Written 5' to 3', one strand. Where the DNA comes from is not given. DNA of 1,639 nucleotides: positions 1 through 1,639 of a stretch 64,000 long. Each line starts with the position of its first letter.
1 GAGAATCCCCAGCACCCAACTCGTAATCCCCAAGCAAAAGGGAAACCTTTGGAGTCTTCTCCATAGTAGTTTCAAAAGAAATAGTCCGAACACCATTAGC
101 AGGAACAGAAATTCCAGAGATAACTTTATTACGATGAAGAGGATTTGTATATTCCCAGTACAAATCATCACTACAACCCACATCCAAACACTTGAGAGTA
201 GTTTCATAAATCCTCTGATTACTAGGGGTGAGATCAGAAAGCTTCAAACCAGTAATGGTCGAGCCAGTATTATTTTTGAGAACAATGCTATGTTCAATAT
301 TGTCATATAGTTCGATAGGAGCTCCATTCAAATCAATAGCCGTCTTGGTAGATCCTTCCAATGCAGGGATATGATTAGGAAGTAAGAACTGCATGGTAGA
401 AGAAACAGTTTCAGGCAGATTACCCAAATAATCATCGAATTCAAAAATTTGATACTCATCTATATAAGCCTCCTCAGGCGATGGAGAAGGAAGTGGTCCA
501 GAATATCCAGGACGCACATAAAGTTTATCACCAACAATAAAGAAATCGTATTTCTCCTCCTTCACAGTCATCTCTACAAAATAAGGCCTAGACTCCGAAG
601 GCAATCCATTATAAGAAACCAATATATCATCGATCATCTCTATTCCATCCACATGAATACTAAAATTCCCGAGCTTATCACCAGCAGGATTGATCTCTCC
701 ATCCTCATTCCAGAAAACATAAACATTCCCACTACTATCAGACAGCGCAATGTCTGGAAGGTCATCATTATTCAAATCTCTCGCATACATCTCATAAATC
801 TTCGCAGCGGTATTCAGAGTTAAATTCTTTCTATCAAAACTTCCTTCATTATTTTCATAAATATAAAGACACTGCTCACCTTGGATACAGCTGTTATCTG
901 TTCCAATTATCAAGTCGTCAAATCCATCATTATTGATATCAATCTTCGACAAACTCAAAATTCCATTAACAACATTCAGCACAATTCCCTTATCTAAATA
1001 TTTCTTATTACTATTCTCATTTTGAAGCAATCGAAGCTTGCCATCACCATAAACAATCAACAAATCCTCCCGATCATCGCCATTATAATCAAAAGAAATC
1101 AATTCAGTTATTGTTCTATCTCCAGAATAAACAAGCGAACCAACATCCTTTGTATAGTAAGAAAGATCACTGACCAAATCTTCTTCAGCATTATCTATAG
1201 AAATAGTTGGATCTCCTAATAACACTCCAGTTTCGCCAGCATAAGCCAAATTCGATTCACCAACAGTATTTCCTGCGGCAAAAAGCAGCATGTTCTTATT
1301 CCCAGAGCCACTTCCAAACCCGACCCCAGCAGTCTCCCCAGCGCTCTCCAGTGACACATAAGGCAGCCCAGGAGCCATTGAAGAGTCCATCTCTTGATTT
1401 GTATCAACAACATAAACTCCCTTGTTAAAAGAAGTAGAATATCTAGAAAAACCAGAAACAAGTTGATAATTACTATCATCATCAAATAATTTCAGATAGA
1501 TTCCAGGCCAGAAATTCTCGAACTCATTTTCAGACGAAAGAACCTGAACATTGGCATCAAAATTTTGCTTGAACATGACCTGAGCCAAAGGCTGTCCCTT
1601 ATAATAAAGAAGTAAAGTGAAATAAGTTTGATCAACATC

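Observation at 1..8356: Giant (>2,780-codon) minus-strand gene missing from the ORF track, at the end of the pilus cluster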

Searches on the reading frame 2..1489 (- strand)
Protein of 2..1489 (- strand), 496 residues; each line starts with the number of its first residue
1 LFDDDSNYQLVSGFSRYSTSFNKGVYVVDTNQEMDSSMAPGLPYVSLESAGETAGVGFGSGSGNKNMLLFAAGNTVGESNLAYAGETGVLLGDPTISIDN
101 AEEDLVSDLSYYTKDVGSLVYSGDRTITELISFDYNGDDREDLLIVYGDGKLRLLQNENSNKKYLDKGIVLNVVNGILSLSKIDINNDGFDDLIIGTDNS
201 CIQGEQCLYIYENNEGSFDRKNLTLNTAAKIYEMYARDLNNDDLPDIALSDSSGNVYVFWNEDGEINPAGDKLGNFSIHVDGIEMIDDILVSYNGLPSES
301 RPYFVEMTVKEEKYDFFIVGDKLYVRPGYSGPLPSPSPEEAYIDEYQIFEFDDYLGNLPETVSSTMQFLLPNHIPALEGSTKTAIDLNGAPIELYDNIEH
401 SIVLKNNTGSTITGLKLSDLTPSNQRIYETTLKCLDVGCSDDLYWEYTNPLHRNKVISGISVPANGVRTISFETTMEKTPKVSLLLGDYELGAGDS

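Call 61: find_homologous_proteins(query=window:2-1489:-, max_evalue=0.001)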
Query window:2-1489:- (496 aa): 2 proteins with E <= 0.001 among 8000 candidates.
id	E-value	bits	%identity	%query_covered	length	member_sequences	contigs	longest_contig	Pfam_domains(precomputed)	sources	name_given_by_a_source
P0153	4.0e-133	463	46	99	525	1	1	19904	PF01839.30,PF13517.13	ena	-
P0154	3.9e-65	239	45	58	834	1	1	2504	PF01839.30,PF13517.13,PF14783.13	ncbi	ncbi:MAG: FG-GAP-like repeat-containing protein, partial [Patescibacteria group bacterium]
